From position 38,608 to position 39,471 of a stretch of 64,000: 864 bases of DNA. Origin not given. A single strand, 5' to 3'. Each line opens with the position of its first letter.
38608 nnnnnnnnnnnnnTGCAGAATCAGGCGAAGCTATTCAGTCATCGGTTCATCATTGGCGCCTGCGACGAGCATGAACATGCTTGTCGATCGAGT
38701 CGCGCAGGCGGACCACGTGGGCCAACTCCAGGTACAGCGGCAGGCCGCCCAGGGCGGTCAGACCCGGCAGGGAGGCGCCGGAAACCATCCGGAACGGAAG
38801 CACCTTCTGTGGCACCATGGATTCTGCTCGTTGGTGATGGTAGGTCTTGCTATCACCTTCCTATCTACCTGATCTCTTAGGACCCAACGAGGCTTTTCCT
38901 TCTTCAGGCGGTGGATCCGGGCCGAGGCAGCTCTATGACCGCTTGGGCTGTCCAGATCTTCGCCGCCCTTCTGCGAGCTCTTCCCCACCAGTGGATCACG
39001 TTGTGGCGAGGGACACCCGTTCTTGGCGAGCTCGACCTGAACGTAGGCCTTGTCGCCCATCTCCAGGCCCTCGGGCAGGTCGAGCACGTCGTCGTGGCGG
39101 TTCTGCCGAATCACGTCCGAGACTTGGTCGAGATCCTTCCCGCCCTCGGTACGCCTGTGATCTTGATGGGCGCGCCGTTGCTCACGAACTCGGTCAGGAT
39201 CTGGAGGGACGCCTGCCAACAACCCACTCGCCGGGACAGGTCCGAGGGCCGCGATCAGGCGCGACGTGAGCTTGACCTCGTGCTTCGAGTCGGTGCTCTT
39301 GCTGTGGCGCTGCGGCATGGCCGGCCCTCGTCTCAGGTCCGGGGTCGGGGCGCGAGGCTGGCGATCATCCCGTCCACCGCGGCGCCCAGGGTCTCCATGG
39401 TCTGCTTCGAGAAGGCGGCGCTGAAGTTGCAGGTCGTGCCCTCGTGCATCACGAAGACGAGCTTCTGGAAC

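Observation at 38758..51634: Recurring uncharacterised ~200-aa domain found at the C-termini of both PAAR proteins and as two standalone ORFs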

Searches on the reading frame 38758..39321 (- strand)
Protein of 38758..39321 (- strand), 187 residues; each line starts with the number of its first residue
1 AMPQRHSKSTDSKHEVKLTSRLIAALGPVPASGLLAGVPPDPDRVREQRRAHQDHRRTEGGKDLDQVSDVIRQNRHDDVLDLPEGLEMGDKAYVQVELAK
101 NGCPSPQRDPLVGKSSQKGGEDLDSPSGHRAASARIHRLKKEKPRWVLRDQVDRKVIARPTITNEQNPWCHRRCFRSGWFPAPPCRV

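Call 4: search_protein_families(library=pfam, proteins=[window:38758-39321:-], max_evalue=0.1)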
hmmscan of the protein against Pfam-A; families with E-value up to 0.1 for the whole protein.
window:38758-39321:- (187 aa): 0 families
